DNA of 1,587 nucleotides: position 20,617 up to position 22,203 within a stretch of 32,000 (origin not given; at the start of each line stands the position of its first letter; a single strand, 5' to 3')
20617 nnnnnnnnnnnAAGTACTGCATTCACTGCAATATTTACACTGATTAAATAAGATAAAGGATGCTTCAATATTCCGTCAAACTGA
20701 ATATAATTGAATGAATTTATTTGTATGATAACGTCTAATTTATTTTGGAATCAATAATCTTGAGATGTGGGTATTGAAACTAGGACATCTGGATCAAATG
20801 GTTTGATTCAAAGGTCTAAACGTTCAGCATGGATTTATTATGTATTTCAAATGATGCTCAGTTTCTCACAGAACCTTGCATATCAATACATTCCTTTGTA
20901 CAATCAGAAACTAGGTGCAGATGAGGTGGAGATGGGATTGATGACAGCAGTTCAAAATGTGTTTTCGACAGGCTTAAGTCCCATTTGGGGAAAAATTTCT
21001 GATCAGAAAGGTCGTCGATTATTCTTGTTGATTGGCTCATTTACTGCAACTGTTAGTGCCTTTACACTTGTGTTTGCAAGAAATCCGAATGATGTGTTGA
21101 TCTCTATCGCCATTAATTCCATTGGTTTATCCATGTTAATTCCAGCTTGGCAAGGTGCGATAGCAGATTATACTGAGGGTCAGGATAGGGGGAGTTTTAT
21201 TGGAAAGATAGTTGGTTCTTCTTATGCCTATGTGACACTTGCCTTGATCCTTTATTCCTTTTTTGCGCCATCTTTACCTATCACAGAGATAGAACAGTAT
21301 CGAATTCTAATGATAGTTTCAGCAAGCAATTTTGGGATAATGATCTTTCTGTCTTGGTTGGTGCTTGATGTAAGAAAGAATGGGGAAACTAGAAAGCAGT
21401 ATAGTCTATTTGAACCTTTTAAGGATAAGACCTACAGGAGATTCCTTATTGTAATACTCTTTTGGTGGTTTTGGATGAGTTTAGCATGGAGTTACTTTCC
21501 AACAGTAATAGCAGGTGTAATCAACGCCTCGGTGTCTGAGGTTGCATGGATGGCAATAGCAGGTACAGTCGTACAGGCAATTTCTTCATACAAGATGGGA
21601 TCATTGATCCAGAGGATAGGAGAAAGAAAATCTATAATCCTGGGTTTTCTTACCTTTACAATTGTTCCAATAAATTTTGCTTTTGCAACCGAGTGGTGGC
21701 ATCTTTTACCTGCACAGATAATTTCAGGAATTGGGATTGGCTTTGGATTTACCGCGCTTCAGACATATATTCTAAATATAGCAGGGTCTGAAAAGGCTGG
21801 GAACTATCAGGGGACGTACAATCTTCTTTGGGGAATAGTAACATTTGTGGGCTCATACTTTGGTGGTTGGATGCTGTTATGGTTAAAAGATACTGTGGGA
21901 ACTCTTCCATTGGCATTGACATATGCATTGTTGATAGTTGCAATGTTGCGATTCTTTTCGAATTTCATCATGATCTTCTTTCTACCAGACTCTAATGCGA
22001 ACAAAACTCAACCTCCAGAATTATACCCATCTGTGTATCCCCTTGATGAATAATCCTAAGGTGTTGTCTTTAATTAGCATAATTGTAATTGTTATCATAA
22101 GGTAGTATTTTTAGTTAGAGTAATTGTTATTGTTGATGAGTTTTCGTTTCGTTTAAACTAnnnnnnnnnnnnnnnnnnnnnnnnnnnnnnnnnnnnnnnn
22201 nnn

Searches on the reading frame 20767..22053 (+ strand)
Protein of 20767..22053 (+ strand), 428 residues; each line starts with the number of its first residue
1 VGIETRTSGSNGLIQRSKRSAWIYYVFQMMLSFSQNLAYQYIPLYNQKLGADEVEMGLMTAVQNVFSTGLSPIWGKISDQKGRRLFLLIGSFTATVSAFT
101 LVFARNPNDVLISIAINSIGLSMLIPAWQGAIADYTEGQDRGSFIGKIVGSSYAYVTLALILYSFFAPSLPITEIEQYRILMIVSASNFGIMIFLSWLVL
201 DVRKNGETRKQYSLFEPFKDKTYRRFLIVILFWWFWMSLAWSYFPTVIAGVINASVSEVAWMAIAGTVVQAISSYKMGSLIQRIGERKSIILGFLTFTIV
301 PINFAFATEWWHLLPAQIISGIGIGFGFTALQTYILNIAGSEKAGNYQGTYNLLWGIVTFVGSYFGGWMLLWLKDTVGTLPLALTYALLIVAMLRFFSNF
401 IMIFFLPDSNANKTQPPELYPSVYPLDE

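Call 15: search_protein_families(library=pfam, proteins=[window:20767-22053:+], max_evalue=0.01)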
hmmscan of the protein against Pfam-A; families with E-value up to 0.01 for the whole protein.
window:20767-22053:+ (428 aa): 4 families
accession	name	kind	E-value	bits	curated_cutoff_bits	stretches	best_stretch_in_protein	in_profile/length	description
PF07690.21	MFS_1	-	2.8e-37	128.9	33.4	2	28-247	5-228/347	Major Facilitator Superfamily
PF12832.13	MFS_1_like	-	1.7e-16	60.7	25.2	1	41-369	21-361/373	MFS_1 like family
PF00083.30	Sugar_tr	-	1e-10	41.6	22.3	2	255-409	44-194/452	Sugar (and other) transporter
PF05977.19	MFS_3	-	0.00022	20.3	27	1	70-137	61-133/524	Transmembrane secretion effector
